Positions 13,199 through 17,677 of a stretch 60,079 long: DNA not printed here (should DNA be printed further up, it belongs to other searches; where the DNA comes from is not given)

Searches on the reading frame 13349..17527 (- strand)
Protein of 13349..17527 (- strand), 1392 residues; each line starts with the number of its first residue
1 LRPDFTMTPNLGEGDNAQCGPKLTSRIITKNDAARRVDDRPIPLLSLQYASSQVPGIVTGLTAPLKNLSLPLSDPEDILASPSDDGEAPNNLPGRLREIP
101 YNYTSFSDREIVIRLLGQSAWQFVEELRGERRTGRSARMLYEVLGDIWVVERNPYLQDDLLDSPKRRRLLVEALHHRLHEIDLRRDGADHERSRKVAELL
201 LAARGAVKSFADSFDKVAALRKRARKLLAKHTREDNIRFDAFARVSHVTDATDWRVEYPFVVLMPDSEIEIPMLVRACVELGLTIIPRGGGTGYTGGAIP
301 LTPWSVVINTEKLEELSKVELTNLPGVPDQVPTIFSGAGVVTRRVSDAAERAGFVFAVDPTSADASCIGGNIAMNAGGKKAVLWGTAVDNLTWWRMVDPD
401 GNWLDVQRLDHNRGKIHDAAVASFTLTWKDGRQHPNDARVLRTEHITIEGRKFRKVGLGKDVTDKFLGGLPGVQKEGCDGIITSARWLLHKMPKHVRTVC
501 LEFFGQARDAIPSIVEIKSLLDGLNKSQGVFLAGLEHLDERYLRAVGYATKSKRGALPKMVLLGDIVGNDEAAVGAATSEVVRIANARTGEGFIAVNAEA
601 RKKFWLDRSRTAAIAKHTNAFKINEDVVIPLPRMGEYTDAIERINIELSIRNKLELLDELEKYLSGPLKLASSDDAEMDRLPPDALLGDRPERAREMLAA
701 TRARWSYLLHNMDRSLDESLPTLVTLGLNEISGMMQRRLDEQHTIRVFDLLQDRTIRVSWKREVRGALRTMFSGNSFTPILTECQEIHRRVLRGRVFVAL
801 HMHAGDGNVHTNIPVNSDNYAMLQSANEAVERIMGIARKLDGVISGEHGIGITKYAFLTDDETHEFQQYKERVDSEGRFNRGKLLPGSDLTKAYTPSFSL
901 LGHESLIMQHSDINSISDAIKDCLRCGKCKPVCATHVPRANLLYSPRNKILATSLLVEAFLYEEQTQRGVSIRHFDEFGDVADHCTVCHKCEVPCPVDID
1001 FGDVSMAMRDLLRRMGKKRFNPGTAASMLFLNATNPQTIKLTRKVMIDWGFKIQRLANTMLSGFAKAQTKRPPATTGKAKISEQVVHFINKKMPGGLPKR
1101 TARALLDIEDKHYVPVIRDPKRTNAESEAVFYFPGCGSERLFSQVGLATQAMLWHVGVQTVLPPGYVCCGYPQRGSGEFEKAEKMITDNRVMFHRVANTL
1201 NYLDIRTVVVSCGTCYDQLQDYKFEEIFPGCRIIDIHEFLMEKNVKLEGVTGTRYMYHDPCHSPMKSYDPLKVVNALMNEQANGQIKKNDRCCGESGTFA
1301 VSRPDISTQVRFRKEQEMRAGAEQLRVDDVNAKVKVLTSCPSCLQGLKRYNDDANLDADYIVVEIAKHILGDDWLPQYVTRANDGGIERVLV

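Call 66: search_protein_families(library=pfam, proteins=[window:13349-17527:-], max_evalue=0.0001)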
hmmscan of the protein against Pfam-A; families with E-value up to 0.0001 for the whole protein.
window:13349-17527:- (1392 aa): 6 families
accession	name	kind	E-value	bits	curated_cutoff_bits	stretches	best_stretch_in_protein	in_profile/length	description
PF12447.13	DUF3683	-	6.3e-51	171.8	27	1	95-211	2-113/114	Protein of unknown function (DUF3683)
PF02913.24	FAD-oxidase_C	-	1e-23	84.8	21.2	2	787-884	147-248/248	FAD linked oxidases, C-terminal domain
PF11880.13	DUF3400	-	3.9e-23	81.2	25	1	1348-1392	1-45/45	Domain of unknown function (DUF3400)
PF01565.28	FAD_binding_4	-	2.1e-22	79.8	26.4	1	261-406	3-138/139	FAD binding domain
PF02754.22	CCG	-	1.1e-13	51.5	20.6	2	1130-1219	1-84/85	Cysteine-rich domain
PF13183.11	Fer4_8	-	1.8e-07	32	27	1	920-999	2-68/68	4Fe-4S dicluster domain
